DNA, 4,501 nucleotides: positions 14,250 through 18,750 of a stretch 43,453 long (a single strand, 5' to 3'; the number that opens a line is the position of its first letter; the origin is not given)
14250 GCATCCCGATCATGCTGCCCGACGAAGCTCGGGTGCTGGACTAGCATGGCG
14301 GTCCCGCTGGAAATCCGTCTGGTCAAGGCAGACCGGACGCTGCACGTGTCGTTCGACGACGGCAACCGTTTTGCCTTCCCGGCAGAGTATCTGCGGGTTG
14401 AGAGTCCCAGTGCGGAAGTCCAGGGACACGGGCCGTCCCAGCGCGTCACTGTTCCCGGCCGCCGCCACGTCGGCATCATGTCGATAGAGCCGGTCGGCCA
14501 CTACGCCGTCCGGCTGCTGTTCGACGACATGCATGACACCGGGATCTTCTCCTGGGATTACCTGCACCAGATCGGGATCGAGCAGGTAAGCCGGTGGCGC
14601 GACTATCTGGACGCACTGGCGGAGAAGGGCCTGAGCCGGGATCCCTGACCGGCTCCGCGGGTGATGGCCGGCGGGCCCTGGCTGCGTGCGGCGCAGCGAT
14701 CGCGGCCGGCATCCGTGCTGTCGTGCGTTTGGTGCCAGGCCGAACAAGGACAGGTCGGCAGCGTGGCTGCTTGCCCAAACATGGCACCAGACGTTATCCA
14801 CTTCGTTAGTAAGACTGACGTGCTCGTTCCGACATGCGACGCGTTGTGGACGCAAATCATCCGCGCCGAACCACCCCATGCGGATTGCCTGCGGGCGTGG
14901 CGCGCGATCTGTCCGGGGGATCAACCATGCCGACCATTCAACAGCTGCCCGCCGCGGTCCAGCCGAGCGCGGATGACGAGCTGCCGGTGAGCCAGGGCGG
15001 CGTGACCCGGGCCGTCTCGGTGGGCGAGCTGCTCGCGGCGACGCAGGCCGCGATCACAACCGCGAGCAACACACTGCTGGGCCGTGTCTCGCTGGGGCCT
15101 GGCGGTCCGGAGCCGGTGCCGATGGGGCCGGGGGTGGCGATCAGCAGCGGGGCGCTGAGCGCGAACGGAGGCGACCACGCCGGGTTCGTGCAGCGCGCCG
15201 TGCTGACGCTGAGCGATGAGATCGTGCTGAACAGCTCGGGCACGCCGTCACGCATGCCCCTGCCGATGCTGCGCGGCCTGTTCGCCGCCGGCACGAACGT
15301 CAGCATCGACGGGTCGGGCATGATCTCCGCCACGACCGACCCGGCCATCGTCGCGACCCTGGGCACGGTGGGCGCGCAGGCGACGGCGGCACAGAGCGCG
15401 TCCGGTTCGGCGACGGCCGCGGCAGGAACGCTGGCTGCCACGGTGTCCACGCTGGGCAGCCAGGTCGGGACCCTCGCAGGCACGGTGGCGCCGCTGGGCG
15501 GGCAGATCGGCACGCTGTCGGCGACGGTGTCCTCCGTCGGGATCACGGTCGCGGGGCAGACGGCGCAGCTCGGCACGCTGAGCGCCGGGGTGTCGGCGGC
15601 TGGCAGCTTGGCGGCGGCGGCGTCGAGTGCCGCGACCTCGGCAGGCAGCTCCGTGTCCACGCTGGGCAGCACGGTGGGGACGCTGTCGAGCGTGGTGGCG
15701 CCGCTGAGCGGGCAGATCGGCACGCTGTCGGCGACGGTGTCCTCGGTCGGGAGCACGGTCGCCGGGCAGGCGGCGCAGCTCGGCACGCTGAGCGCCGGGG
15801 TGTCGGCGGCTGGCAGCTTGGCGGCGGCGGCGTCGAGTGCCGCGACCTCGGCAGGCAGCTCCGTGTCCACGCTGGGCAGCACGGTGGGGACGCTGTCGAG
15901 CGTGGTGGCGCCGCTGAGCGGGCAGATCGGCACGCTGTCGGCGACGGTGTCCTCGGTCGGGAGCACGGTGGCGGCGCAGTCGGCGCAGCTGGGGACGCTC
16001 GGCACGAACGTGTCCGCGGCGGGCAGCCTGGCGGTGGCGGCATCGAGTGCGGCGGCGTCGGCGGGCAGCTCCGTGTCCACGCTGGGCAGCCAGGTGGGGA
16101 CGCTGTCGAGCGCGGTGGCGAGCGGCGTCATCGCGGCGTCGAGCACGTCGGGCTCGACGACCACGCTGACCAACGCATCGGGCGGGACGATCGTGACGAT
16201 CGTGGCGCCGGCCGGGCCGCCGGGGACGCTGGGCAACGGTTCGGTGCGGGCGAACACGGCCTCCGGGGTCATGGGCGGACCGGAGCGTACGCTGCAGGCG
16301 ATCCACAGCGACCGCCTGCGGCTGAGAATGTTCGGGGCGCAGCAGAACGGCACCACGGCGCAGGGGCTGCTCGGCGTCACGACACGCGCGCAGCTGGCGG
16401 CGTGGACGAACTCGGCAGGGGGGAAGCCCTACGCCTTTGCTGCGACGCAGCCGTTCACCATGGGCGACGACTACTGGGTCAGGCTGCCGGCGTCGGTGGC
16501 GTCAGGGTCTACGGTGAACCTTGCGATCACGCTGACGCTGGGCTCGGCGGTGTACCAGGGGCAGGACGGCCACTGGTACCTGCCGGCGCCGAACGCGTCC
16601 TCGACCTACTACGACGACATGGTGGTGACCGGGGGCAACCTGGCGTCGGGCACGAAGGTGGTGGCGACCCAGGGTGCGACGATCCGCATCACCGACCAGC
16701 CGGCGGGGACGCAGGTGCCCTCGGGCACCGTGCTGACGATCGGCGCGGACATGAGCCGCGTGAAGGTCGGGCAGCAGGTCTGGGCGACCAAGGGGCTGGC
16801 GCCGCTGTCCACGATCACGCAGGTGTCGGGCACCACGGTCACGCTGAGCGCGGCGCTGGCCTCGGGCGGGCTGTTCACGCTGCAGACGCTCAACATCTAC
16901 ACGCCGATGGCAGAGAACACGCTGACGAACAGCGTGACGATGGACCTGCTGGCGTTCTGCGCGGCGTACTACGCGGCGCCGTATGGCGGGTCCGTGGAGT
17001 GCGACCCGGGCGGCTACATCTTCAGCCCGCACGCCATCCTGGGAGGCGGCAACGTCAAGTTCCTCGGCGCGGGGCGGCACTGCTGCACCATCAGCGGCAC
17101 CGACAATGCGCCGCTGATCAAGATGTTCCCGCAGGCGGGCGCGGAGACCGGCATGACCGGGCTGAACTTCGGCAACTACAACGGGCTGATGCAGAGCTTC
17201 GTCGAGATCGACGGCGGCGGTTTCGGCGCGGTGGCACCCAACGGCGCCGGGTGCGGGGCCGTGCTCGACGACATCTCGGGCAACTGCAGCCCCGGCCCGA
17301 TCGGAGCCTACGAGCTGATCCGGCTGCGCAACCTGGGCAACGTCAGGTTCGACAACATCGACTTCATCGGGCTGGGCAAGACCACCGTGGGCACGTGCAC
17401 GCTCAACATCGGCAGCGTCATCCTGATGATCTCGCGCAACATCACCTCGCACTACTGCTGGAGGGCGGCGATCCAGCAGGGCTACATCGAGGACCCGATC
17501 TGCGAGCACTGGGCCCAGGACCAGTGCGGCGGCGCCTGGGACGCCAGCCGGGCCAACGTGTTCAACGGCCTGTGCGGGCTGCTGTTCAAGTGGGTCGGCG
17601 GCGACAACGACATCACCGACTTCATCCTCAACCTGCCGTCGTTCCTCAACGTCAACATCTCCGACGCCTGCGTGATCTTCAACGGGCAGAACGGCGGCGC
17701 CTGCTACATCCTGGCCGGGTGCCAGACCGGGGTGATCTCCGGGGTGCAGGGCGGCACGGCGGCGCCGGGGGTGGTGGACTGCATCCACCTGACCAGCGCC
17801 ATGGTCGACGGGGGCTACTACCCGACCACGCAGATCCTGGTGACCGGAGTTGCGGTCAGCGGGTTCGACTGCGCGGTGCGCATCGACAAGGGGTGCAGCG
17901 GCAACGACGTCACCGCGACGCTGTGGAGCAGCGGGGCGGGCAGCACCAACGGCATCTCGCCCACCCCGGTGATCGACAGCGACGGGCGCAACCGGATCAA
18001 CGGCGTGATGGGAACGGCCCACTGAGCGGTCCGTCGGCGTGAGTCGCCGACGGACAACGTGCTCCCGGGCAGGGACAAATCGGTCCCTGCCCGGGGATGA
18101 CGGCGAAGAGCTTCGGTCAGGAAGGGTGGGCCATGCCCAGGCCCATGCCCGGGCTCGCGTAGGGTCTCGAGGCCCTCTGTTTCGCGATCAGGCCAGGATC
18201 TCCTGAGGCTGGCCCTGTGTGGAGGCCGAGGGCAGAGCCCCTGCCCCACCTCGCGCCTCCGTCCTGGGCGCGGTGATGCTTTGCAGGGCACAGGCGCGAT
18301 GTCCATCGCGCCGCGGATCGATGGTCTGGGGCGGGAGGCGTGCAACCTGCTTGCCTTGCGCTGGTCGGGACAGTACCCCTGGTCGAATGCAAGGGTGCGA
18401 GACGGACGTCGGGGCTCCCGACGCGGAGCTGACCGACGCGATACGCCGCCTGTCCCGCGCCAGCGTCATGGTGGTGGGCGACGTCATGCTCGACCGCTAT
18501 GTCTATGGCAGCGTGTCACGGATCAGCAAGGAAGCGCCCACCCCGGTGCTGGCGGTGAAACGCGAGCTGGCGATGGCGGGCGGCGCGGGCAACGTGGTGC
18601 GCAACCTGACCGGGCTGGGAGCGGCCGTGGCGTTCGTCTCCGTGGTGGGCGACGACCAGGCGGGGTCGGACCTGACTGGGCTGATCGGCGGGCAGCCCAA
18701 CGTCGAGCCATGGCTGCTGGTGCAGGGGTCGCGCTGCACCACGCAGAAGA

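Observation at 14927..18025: Orphan phage tail-fibre/tailspike-like giant ORF embedded among housekeeping genes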

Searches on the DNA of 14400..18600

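Call 58: search_rna_families(source=window, start=14400, end=18600, threshold=evalue, max_evalue=1)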
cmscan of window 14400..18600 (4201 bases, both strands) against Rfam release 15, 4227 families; matches with E-value up to 1: 2.
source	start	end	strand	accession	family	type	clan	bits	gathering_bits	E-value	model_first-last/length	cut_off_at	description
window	17019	17192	+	RF02647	Cis52_sRNA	Gene; sRNA;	-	24.3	56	0.097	1-179/179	no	Ruegeria cis52 sRNA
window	18174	18281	+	RF00191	SNORA57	Gene; snRNA; snoRNA; HACA-box;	-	21.9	40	0.045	1-149/149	no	Small nucleolar RNA SNORA57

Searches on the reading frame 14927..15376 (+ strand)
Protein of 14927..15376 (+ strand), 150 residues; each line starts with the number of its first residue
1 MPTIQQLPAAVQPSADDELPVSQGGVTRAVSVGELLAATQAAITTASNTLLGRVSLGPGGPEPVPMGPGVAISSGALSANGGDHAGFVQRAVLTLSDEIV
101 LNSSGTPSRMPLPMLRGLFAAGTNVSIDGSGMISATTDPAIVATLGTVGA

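Call 31: find_related_loci(query=A3, collection=genome_contigs, flank=10000)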
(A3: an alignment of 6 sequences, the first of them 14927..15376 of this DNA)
Query A3 (150 aa) in genome_contigs; peptide patterns used: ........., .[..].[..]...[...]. (x = any residue, [..] = any of these).
124 stretches matched a pattern; 49 encode a relative of the query (tblastn E <= 1e-3); 49 distinct loci.
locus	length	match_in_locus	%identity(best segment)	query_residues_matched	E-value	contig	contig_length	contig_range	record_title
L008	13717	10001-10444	93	1-148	1e-86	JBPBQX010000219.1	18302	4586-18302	MAG: Janthinobacterium lividum isolate 3300037004_metabat.10 3300037004_metabat.10_Ga0393332_0000470, whole genome shotg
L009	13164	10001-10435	93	1-145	5e-76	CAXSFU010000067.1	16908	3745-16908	MAG: uncultured Acetobacteraceae bacterium isolate private_X11_metawrap_bin.3 genome assembly, contig: private_X11_metaw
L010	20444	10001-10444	59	1-148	3e-53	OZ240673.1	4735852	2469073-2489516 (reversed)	MAG: Acetobacteraceae bacterium isolate 4183485d-6ac9-4fe3-b755-999a566cf46a genome assembly, chromosome: 1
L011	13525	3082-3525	58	1-148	3e-52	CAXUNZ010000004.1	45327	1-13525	MAG TPA_asm: uncultured Acetobacteraceae bacterium isolate public_SRR14722130_metawrap_bin.1 genome assembly, contig: pu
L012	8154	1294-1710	57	1-139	8e-50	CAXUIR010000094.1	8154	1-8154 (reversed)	MAG TPA_asm: uncultured Acetobacteraceae bacterium isolate public_SRR14722088_metawrap_bin.1 genome assembly, contig: pu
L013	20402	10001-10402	61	1-134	1e-49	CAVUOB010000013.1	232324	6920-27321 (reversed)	MAG: uncultured Alphaproteobacteria bacterium isolate MFD02579.bin.1.110 genome assembly, contig: contig_28585, whole ge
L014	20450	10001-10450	56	1-150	2e-49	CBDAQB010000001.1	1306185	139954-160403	MAG: Acetobacteraceae bacterium isolate 95152cde-c084-4bcc-b57e-f492444afcc6 genome assembly, contig: contig_1, whole ge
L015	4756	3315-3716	61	1-134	7e-47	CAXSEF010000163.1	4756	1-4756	MAG: uncultured Acetobacteraceae bacterium isolate private_X1_metawrap_bin.1 genome assembly, contig: private_X1_metawra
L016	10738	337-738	58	1-134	4e-45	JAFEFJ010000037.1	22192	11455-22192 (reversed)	MAG: Proteobacteria bacterium isolate SZAS LIN-2 LIN-662__37__length-22192, whole genome shotgun sequence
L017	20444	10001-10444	57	1-148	2e-44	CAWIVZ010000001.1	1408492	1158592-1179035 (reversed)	MAG: uncultured Alphaproteobacteria bacterium isolate MFD01872.bin.2.226 genome assembly, contig: contig_101198, whole g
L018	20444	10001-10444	49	1-148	8e-44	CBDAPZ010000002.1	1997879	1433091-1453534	MAG: Acetobacteraceae bacterium isolate 9a2ac0a7-21dd-492f-bae3-3dfb2719551e genome assembly, contig: contig_2, whole ge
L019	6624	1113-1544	63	1-144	1e-43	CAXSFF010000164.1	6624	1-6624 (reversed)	MAG: uncultured Acetobacteraceae bacterium isolate private_VT22_metawrap_bin.10 genome assembly, contig: private_VT22_me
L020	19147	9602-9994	60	1-131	3e-42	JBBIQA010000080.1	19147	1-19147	MAG: Rhodospirillales bacterium isolate PFF170222_bin_315 NODE_3287_length_19147_cov_8.127331, whole genome shotgun sequ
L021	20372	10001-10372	57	1-124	5e-40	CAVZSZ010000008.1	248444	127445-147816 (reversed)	MAG: uncultured proteobacterium isolate MFD09495.bin.2.84 genome assembly, contig: contig_2694, whole genome shotgun seq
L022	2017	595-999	51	1-135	4e-40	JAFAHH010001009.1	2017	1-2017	MAG: Acetobacteraceae bacterium isolate CP_BE_BS_16 BE_BS_k147_5505059, whole genome shotgun sequence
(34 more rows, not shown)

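Call 41: find_related_loci(query=A3, collection=viral_contigs, flank=10000)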
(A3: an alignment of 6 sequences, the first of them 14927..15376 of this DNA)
Query A3 (150 aa) in viral_contigs; peptide patterns used: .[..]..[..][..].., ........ (x = any residue, [..] = any of these).
91 stretches matched a pattern; 60 encode a relative of the query (tblastn E <= 1e-3); 60 distinct loci.
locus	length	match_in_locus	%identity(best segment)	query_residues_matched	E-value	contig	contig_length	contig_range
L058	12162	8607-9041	59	1-145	6e-54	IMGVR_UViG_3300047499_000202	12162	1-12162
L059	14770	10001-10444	60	1-148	6e-54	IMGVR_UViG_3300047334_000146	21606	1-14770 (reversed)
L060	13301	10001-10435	59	1-145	2e-53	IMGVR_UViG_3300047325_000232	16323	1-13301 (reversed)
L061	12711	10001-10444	59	1-148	1e-53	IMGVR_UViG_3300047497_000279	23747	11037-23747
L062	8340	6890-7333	59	1-148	9e-53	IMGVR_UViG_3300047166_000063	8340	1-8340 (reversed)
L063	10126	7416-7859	57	1-148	1e-51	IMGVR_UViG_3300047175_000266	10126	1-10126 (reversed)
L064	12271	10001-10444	57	1-148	1e-51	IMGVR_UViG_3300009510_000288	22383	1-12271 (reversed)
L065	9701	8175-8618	57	1-148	3e-51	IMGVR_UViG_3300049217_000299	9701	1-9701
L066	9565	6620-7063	57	1-148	3e-51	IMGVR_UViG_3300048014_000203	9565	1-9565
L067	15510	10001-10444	57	1-148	9e-51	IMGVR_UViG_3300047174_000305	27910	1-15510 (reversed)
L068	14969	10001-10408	60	1-136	2e-50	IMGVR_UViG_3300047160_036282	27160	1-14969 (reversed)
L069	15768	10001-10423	59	1-141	2e-49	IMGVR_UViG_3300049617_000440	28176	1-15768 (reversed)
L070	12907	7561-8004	56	1-148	2e-49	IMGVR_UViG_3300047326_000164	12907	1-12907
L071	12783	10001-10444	58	1-148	6e-49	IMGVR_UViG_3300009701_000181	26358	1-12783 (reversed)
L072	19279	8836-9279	58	1-148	3e-48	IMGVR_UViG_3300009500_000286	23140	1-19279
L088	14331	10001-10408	60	1-136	3e-46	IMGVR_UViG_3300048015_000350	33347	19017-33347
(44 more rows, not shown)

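Call 44: find_related_loci(query=L088:267-1004:+, collection=viral_contigs, flank=10000)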
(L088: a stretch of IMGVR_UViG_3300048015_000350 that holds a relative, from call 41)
Query L088:267-1004:+ (246 aa) in viral_contigs; peptide patterns used: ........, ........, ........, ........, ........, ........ (x = any residue, [..] = any of these).
26 stretches matched a pattern; 10 encode a relative of the query (tblastn E <= 1e-3); 10 distinct loci.
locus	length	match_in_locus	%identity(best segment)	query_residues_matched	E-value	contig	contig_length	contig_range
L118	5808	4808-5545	100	1-246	3e-160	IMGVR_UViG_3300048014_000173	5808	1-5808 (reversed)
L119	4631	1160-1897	100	1-246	2e-162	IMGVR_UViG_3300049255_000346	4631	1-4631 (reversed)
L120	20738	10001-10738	100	1-246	5e-159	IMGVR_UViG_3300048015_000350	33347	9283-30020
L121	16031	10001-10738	100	1-246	5e-159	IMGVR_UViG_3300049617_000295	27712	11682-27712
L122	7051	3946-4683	92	1-246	4e-142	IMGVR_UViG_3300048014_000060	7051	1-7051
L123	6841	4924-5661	91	1-246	3e-140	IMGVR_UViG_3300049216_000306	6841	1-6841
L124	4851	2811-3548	88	1-246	2e-141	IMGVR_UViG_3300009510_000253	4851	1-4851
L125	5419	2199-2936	91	1-246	7e-140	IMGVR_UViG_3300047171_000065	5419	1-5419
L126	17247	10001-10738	80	1-246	2e-122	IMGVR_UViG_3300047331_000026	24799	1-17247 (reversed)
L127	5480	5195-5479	88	1-95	3e-51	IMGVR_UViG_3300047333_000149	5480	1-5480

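Call 47: search_protein_families(library=phrogs, proteins=[L120:327-1742:+, L120:2189-3508:+, L120:3526-3831:+, L120:3834-4211:+, L120:4215-4889:+, L120:4859-5704:+, L120:5906-7483:+, L120:7500-7925:+, L120:7925-8275:+, L120:8825-9940:+], max_evalue=0.001)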
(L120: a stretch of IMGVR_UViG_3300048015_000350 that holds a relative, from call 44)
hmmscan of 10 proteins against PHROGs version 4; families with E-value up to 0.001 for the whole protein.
L120:327-1742:+ (472 aa): 3 families
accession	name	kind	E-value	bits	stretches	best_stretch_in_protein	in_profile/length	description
phrog_145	-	head and packaging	3e-15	56.9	1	15-467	17-467/493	portal protein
phrog_64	-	head and packaging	1.5e-11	44.5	1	81-465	142-494/547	portal protein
phrog_533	-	head and packaging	0.00014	21.5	0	52-148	59-154/495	portal protein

L120:2189-3508:+ (440 aa): 2 families
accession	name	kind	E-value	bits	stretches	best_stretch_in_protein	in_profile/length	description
phrog_1357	-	head and packaging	1.1e-38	134.1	1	5-434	23-356/356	major head protein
phrog_334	-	head and packaging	0.00043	20.5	1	226-312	156-254/381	major head protein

L120:3526-3831:+ (102 aa): 0 families

L120:3834-4211:+ (126 aa): 1 family
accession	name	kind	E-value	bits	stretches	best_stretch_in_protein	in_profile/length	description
phrog_14539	-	unknown function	7.6e-43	147.3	1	3-125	2-131/133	-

L120:4215-4889:+ (225 aa): 1 family
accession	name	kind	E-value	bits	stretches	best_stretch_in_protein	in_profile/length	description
phrog_14605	-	unknown function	4.1e-46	158.4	1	18-222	7-213/216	-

L120:4859-5704:+ (282 aa): 2 families
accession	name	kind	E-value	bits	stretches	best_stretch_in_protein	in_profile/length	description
phrog_13532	-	unknown function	7.9e-74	249.3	1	12-276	1-263/278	-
phrog_165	-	tail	0.00094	18.8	0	98-161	99-167/493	tail sheath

L120:5906-7483:+ (526 aa): 3 families
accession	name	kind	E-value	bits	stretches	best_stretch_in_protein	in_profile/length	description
phrog_23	-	tail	2.2e-47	162.9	1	1-509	8-462/496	tail sheath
phrog_279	-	tail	1.4e-07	31.7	1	18-220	15-213/489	tail sheath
phrog_15814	-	unknown function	2e-07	30.4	1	32-121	22-107/738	-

L120:7500-7925:+ (142 aa): 1 family
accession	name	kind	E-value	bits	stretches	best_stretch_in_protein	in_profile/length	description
phrog_12993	-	unknown function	2.2e-43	148.6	1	1-142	1-142/143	-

L120:7925-8275:+ (117 aa): 1 family
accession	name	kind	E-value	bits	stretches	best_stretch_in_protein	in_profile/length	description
phrog_20383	-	unknown function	1.2e-21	78.1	1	5-109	10-113/122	-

L120:8825-9940:+ (372 aa): 0 families

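Call 79: search_solved_structures(query=A2, max_evalue=10)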
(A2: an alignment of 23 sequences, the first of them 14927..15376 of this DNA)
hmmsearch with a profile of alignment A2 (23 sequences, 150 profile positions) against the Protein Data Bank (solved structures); distinct sequences matched with E-value up to 10: 1.
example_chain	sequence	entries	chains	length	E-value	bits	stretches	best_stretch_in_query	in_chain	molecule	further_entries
5cwn_A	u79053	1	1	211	0.6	13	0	51-100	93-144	Designed helical repeat protein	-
